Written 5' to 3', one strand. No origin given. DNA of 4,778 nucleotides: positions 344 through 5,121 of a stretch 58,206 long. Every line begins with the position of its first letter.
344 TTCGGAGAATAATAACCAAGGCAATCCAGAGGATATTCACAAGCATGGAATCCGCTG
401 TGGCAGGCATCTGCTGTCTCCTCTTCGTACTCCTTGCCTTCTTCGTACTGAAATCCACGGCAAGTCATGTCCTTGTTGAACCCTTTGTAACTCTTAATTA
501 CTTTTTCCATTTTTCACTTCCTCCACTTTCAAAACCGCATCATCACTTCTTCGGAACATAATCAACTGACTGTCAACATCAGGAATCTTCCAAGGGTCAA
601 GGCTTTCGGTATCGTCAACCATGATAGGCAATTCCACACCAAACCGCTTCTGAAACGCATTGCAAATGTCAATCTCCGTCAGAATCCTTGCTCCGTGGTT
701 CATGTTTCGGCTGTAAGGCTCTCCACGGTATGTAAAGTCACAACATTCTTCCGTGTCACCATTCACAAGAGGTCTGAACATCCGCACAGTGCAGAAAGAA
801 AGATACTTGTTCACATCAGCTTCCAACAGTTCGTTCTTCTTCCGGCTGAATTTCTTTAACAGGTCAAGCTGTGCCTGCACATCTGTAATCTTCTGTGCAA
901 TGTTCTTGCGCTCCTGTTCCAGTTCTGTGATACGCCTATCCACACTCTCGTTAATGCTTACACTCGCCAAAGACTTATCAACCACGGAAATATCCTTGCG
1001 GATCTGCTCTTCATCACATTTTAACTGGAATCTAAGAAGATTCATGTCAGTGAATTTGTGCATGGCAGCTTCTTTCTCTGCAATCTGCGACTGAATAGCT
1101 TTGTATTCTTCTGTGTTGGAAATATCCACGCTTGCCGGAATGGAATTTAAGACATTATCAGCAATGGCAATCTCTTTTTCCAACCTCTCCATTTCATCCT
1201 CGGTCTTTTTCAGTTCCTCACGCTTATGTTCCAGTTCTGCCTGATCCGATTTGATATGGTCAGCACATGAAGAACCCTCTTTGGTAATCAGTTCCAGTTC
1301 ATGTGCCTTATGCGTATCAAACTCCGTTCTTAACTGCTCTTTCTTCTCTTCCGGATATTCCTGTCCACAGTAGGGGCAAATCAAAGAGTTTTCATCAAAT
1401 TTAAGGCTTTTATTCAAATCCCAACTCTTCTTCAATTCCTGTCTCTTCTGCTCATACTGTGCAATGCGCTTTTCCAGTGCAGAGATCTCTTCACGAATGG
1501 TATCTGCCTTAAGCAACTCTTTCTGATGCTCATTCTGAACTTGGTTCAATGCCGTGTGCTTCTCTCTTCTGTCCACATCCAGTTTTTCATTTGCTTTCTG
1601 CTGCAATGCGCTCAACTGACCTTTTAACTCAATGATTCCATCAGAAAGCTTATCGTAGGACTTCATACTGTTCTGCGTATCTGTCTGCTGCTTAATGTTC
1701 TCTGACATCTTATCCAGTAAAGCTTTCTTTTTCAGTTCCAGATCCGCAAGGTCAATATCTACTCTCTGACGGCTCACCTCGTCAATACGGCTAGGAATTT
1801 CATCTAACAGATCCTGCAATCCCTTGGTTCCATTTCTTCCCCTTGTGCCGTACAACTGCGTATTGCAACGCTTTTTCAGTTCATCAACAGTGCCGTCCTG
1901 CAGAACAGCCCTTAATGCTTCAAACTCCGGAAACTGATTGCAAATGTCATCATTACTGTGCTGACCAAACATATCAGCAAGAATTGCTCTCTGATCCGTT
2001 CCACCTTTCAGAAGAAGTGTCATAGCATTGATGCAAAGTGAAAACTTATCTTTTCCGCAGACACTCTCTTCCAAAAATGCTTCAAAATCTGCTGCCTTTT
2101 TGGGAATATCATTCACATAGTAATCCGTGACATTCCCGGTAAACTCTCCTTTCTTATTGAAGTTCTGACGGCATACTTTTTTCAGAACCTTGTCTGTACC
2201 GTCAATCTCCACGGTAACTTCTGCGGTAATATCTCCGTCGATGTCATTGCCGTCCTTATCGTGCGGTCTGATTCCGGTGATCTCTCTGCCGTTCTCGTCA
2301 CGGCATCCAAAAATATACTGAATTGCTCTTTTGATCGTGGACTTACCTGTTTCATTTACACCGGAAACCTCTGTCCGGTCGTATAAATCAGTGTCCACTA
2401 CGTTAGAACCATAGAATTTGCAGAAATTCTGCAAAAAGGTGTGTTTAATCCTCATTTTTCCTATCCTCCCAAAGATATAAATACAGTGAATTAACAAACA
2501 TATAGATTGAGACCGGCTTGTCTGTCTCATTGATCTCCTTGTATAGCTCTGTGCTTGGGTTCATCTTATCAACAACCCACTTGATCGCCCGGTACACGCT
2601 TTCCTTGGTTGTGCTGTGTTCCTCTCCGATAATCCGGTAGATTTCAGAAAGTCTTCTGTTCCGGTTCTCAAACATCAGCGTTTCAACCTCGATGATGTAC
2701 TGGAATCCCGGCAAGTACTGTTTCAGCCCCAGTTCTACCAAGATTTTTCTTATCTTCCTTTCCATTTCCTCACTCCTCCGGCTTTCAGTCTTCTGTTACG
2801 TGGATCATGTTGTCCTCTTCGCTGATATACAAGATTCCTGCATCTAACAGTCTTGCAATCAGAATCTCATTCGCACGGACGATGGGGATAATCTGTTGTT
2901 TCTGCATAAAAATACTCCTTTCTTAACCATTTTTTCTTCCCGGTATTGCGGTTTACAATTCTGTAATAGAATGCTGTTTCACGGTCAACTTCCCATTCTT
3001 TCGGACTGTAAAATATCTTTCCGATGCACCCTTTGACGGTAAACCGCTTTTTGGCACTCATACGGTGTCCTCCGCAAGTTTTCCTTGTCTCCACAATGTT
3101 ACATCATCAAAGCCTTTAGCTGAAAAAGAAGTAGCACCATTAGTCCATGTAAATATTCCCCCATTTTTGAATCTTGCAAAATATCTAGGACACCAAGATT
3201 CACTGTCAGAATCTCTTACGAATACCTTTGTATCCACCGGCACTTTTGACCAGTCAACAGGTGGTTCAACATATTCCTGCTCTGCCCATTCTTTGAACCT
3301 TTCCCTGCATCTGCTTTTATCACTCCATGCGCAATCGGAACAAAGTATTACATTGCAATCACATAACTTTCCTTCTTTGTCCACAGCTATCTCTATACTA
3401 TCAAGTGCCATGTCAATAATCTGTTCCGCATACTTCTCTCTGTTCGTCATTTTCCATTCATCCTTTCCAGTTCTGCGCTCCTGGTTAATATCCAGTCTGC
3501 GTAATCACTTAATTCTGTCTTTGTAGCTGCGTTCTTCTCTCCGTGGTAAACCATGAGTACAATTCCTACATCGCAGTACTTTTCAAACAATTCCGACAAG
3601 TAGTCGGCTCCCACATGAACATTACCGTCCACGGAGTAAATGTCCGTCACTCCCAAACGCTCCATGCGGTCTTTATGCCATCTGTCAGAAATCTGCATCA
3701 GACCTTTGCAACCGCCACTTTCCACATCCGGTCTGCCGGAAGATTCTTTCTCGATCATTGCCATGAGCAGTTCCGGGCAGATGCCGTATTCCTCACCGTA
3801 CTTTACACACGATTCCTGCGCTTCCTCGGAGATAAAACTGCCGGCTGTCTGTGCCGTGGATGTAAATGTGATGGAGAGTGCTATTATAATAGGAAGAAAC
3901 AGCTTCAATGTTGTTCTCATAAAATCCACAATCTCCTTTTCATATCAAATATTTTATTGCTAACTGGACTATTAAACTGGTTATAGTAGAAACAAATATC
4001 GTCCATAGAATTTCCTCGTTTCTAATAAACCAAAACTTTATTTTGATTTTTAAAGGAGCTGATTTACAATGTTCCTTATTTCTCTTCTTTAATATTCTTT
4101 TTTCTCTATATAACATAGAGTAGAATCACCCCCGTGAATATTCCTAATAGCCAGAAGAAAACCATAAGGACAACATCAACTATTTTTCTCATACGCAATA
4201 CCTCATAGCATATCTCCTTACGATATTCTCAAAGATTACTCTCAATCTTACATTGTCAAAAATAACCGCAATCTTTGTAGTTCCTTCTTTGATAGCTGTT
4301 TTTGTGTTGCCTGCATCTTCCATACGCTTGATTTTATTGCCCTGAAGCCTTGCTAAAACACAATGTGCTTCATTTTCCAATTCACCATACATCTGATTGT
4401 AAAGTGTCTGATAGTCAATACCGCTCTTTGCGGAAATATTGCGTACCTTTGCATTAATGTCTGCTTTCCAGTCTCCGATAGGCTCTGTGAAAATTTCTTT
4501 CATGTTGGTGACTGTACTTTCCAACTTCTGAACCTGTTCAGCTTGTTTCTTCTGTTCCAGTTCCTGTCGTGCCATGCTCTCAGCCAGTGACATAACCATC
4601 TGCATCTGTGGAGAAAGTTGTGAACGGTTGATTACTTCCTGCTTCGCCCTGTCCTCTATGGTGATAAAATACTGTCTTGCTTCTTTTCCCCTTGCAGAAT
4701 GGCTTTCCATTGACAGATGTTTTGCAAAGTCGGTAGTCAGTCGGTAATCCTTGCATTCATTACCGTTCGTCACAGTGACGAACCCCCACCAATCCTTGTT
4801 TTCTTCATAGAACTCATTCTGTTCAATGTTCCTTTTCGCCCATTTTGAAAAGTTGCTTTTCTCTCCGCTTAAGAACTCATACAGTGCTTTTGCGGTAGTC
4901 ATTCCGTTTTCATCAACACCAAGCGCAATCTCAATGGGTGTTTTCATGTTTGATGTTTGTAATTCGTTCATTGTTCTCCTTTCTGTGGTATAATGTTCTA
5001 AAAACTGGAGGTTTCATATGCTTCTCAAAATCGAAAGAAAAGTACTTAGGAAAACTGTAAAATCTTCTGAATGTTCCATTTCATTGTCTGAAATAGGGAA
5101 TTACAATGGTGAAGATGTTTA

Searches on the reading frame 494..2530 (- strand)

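Call 16: search_protein_families(library=phrogs, proteins=[window:494-2530:-], max_evalue=0.001)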
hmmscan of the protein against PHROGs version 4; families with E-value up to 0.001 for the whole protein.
window:494-2530:- (678 aa): 5 families
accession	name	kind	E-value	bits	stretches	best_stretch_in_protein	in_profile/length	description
phrog_77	-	DNA, RNA and nucleotide metabolism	1.3e-40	140.8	1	25-646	295-904/967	SbcC-like subunit of palindrome specific endonuclease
phrog_21084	-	other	1.9e-35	123.5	1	297-658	8-381/396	recombinase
phrog_20188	-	DNA, RNA and nucleotide metabolism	8.7e-32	111.6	1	396-658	2-267/279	endonuclease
phrog_10445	-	unknown function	4.3e-24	86.3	1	26-318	3-280/296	-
phrog_1499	-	unknown function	9.5e-16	59.1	2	25-369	2-251/427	-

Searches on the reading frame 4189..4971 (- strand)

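Call 16: search_protein_families(library=phrogs, proteins=[window:4189-4971:-], max_evalue=0.001)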
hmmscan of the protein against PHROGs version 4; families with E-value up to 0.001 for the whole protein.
window:4189-4971:- (260 aa): 6 families
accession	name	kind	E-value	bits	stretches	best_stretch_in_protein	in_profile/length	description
phrog_373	-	transcription regulation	2.9e-30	106.8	1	1-224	76-298/373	anti-repressor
phrog_5817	-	transcription regulation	3.2e-19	70.8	1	21-149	23-154/210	anti-repressor Ant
phrog_377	-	transcription regulation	4.2e-12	47.3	1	26-154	22-159/213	anti-repressor Ant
phrog_14211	-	transcription regulation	3.7e-08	34.2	1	68-147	90-142/234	anti-repressor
phrog_29672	-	unknown function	3.4e-05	24.8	1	188-260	3-74/81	-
phrog_6904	-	unknown function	0.00016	22.9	1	21-90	17-90/95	-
